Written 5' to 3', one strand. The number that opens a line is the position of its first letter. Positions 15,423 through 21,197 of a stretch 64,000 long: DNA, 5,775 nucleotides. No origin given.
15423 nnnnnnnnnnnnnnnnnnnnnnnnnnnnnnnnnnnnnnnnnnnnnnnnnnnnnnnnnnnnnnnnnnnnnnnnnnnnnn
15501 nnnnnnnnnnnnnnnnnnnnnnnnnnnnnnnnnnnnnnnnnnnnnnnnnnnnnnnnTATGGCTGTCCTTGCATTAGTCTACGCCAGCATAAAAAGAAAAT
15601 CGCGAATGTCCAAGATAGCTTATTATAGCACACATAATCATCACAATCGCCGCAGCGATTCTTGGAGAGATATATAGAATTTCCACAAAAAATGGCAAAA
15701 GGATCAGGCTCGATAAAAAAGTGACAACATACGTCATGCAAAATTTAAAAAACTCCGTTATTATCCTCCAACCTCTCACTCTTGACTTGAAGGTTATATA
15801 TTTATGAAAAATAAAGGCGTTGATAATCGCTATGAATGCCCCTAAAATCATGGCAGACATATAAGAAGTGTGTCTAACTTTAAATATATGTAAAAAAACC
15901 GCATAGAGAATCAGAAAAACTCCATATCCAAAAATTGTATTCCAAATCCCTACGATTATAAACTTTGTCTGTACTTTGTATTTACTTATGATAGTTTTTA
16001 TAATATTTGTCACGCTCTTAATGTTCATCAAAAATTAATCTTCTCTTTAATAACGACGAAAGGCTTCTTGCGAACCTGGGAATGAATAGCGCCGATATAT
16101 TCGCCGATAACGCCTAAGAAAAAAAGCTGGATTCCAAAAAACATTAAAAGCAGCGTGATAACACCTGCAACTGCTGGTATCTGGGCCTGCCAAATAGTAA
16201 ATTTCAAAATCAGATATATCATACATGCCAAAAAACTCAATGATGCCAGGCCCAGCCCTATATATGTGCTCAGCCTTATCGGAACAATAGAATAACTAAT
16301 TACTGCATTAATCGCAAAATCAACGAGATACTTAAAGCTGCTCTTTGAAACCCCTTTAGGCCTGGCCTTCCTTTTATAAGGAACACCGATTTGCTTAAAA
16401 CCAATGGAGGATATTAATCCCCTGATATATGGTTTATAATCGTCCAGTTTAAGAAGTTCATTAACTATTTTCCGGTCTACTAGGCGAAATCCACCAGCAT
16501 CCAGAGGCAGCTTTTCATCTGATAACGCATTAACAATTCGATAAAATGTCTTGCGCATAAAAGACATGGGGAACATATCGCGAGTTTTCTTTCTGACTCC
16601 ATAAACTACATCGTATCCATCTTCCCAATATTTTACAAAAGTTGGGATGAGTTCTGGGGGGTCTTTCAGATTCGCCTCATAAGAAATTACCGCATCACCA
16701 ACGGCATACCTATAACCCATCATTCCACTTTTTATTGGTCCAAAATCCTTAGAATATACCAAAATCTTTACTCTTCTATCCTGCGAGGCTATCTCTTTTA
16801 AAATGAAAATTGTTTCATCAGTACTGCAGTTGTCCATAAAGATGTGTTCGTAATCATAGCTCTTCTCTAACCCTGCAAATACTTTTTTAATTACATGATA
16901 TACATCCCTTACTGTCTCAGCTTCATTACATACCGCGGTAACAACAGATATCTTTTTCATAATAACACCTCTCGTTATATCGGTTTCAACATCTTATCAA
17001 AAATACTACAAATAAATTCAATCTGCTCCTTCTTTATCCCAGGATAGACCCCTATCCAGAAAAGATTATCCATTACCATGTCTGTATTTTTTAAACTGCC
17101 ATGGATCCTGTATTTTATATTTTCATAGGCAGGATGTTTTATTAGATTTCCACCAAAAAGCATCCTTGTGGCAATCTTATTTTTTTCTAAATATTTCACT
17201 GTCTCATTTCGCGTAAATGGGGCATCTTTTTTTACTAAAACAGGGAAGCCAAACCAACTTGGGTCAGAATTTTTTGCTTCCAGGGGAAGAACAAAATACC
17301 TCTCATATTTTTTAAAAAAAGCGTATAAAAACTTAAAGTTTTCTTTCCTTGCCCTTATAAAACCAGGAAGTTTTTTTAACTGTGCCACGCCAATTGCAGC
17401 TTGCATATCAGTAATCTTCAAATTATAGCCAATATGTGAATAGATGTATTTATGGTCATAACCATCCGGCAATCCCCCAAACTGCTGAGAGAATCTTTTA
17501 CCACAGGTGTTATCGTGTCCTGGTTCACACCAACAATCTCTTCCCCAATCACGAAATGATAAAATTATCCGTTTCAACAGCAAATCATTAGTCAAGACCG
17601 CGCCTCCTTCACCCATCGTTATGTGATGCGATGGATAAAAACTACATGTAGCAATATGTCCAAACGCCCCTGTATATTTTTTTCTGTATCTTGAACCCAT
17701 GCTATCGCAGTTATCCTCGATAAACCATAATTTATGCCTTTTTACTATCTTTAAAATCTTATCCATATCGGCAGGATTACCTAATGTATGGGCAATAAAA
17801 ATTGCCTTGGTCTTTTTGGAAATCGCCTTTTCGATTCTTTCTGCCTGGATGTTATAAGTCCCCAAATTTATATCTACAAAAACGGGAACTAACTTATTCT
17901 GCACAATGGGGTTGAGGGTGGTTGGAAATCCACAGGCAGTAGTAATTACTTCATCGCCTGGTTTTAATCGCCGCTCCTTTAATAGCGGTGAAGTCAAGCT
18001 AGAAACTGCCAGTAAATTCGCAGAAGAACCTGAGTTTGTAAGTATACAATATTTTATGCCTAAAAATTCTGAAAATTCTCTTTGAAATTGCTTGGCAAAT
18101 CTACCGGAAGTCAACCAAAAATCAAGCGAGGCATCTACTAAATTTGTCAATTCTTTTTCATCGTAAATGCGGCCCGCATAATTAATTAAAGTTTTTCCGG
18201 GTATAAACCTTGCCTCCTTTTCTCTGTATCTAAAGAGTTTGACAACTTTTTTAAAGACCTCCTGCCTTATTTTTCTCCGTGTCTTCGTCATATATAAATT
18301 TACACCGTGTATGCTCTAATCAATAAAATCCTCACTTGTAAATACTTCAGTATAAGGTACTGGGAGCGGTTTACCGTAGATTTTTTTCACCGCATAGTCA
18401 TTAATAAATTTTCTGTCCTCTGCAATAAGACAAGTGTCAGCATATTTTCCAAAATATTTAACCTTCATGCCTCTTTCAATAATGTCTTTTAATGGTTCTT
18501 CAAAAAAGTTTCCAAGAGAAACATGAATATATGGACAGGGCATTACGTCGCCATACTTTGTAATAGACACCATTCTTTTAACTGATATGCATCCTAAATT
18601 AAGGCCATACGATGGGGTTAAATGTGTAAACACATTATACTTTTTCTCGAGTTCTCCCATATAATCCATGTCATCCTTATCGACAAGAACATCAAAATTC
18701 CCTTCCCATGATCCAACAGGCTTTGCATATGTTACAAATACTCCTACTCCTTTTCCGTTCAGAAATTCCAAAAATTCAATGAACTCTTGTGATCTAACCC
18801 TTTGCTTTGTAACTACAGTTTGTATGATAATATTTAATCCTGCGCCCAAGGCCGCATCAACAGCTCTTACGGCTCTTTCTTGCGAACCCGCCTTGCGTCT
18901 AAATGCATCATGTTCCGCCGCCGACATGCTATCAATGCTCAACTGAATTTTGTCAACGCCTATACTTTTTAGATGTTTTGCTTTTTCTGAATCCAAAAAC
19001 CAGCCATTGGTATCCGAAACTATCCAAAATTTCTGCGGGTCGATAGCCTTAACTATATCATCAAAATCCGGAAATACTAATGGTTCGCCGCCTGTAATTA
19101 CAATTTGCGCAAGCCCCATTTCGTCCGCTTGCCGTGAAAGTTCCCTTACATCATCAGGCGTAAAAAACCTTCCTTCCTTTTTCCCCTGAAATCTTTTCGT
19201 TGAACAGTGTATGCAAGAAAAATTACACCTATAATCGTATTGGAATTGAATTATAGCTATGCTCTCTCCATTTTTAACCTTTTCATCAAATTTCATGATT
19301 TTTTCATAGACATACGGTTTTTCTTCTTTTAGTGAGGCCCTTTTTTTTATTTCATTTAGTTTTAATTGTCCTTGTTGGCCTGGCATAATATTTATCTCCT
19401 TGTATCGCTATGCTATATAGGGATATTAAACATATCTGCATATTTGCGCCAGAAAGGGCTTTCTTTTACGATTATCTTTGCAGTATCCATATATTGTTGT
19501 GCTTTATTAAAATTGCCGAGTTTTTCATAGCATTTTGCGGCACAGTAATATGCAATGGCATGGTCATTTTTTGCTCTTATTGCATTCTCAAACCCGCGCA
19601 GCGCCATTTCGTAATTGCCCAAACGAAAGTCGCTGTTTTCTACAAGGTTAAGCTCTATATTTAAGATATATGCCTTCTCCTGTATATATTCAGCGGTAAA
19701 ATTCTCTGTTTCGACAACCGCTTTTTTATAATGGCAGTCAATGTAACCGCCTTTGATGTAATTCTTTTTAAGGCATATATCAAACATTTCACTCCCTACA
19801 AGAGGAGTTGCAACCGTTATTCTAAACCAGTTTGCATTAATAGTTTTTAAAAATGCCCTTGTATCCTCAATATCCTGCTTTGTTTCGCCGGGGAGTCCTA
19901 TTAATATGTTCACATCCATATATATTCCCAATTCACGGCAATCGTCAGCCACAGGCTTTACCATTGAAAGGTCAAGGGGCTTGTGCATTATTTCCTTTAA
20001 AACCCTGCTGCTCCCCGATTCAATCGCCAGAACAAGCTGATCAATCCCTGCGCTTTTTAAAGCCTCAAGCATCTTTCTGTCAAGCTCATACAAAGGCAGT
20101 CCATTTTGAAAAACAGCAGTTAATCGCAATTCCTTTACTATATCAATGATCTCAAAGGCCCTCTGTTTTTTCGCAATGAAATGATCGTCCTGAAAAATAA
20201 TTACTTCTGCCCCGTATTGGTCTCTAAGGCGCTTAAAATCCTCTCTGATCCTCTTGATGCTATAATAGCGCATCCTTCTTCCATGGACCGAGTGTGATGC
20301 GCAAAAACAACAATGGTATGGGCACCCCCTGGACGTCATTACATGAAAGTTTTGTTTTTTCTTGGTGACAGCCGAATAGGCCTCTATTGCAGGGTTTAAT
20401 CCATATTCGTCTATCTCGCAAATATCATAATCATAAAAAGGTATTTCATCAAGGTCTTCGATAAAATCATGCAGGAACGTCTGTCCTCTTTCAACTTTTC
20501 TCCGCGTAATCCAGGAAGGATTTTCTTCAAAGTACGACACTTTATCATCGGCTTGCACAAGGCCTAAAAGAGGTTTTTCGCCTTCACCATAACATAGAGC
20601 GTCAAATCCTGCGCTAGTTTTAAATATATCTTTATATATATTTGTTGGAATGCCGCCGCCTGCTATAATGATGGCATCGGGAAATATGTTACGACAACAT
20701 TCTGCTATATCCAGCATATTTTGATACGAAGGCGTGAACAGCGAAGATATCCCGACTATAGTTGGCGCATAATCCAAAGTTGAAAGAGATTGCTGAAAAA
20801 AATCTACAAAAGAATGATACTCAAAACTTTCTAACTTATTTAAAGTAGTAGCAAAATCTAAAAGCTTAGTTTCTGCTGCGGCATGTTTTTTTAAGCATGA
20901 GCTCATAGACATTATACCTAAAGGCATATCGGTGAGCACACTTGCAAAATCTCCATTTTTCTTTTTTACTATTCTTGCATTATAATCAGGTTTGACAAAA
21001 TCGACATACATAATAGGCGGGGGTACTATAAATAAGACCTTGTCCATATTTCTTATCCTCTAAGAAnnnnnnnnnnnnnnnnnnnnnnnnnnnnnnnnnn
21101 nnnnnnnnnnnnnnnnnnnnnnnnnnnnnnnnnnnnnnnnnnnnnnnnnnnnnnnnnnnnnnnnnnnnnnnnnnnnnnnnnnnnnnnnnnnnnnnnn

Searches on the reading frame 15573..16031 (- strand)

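Call 80: search_protein_families(library=pfam, proteins=[window:15573-16031:-], max_evalue=0.0001)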
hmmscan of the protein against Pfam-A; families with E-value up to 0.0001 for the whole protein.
window:15573-16031:- (152 aa): 1 family
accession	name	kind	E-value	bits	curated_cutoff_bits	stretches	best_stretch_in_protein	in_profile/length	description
PF04138.20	GtrA_DPMS_TM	-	1.4e-19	70.8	26.1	1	23-147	1-117/117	GtrA/DPMS, transmembrane domain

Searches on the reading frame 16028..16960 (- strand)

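Call 80: search_protein_families(library=pfam, proteins=[window:16028-16960:-], max_evalue=0.0001)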
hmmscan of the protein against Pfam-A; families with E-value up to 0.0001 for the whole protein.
window:16028-16960:- (310 aa): 1 family
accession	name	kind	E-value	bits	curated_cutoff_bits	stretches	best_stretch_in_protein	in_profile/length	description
PF00535.33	Glycos_transf_2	-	6.8e-21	75.4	23.3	1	5-169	1-167/168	Glycosyl transferase family 2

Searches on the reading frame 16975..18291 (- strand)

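Call 80: search_protein_families(library=pfam, proteins=[window:16975-18291:-], max_evalue=0.0001)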
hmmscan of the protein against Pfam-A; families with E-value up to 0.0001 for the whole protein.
window:16975-18291:- (438 aa): 3 families
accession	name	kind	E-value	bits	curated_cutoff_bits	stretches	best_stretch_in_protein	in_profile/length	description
PF01041.23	DegT_DnrJ_EryC1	-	2.6e-93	313.5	19.8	1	45-430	4-358/360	DegT/DnrJ/EryC1/StrS aminotransferase family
PF01053.26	Cys_Met_Meta_PP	-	3.7e-07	29.5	27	1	67-195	55-175/381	Cys/Met metabolism PLP-dependent enzyme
PF00266.25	Aminotran_5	-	1.7e-06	27.7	21.5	1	68-201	47-183/371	Aminotransferase class-V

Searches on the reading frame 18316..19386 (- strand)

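Call 80: search_protein_families(library=pfam, proteins=[window:18316-19386:-], max_evalue=0.0001)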
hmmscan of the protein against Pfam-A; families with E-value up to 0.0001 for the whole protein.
window:18316-19386:- (356 aa): 3 families
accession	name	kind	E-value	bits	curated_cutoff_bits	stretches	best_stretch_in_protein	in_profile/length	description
PF04055.27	Radical_SAM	-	6.7e-25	88.6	29.5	1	53-206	6-163/166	Radical SAM superfamily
PF13353.11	Fer4_12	-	7.5e-06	26.7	22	1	53-119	14-81/137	4Fe-4S single cluster domain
PF13186.11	SPASM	-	1.1e-05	26.1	21.5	1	266-313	1-52/67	Iron-sulfur cluster-binding domain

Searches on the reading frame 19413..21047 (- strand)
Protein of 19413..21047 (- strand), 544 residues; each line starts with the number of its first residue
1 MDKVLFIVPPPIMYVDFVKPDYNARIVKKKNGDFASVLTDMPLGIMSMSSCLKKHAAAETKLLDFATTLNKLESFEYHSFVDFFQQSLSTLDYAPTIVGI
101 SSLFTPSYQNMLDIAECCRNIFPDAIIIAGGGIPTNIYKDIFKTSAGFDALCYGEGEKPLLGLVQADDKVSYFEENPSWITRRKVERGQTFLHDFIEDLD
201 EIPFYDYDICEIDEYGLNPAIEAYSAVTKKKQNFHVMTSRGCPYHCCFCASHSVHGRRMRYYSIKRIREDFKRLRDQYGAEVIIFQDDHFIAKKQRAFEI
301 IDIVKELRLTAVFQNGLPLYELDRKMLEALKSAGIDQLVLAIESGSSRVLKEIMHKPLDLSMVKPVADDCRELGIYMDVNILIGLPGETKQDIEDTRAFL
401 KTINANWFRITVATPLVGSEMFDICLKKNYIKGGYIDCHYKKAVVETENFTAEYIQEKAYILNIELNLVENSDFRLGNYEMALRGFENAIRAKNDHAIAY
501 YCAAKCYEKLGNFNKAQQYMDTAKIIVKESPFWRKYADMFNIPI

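Call 80: search_protein_families(library=pfam, proteins=[window:19413-21047:-], max_evalue=0.0001)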
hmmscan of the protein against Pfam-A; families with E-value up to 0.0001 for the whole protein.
window:19413-21047:- (544 aa): 3 families
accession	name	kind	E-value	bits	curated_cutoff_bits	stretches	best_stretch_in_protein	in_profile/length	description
PF04055.27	Radical_SAM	-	1.8e-20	74.2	29.5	1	238-400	3-166/166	Radical SAM superfamily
PF02310.24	B12-binding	-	5.1e-11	42.9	32.1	1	91-163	48-120/121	B12 binding domain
PF07719.23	TPR_2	-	2.7e-06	27.5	27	0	497-523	1-27/34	Tetratricopeptide repeat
